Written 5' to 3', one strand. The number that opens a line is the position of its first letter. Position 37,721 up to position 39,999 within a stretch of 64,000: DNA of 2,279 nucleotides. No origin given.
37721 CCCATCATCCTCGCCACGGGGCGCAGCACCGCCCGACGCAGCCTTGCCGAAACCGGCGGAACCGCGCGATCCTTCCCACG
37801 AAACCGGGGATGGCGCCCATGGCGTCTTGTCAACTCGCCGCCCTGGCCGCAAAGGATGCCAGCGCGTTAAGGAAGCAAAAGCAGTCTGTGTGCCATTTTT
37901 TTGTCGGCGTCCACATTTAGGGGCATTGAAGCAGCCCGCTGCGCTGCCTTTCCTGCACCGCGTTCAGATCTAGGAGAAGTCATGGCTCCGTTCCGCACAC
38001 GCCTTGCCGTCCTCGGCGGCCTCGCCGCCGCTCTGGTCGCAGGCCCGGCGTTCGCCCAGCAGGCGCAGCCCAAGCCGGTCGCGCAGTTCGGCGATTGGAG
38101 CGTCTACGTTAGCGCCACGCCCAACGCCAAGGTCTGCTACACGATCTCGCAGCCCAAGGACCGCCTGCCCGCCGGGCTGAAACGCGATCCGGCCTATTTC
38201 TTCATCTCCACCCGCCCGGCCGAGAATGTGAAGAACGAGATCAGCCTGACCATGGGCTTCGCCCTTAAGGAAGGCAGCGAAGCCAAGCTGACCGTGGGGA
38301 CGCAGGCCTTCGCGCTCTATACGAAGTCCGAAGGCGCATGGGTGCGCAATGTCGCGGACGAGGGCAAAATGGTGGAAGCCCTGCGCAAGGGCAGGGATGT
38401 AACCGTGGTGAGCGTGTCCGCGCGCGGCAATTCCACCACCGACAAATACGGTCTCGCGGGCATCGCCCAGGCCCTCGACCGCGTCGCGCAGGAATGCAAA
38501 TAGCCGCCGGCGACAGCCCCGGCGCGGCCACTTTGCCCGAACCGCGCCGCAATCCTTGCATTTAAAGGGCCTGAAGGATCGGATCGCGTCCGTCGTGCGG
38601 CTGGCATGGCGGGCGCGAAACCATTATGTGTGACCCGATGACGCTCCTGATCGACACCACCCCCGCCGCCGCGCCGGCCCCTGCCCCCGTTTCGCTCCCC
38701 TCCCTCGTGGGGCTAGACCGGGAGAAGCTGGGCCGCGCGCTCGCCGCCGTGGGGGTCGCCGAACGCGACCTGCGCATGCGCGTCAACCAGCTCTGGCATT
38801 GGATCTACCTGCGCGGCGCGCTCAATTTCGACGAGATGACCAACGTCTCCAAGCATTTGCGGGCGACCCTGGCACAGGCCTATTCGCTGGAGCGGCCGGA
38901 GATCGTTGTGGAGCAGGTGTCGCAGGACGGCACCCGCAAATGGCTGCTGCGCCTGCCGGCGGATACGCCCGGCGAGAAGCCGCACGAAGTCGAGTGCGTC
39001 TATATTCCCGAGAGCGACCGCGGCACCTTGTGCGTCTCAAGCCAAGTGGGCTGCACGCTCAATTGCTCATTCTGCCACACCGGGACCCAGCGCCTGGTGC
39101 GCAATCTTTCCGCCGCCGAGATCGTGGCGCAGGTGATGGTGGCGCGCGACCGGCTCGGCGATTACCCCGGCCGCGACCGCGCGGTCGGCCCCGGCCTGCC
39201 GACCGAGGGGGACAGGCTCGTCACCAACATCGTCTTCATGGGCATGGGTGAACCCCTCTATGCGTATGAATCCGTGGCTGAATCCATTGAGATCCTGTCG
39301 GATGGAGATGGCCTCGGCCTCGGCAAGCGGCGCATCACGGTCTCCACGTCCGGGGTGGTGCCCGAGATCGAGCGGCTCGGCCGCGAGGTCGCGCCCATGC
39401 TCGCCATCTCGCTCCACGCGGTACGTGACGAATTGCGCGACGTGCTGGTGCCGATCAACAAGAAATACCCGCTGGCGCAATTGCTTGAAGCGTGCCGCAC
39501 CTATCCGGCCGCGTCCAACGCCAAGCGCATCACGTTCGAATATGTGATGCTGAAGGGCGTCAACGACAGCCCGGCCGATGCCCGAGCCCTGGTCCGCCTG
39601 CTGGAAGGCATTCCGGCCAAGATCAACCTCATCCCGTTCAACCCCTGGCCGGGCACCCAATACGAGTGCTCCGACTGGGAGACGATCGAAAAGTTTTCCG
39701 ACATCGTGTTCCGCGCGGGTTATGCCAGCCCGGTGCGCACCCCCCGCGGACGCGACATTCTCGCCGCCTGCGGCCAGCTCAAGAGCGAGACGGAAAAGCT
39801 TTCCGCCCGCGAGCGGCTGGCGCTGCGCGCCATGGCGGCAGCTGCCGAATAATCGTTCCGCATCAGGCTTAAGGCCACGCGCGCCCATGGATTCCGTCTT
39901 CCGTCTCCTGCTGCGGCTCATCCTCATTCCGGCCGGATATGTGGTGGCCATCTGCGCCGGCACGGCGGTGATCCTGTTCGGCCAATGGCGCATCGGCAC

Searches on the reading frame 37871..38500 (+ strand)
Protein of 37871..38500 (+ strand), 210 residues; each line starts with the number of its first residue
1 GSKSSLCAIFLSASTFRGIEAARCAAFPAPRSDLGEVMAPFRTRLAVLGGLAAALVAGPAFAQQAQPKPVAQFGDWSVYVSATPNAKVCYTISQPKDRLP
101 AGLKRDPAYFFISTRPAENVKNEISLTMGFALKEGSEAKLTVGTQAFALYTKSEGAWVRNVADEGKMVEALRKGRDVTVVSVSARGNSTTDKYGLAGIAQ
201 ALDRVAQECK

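Call 59: search_protein_families(library=pfam, proteins=[window:37871-38500:+], max_evalue=0.001)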
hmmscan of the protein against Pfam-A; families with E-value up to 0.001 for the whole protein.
window:37871-38500:+ (210 aa): 1 family
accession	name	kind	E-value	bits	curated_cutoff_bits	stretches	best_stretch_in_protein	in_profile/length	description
PF06776.18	IalB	-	9.8e-10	39.1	22.1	1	76-205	1-130/131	Invasion associated locus B (IalB) protein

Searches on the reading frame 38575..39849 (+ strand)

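Call 59: search_protein_families(library=pfam, proteins=[window:38575-39849:+], max_evalue=0.001)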
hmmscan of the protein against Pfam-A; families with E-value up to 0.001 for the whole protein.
window:38575-39849:+ (425 aa): 2 families
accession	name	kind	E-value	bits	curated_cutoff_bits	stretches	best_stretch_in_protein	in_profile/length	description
PF04055.27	Radical_SAM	-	7.5e-19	68.9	29.5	2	217-333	46-158/166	Radical SAM superfamily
PF21016.3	RlmN_N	-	3.2e-11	43.3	24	1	44-102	3-57/60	Ribosomal RNA large subunit methyltransferase N-terminal domain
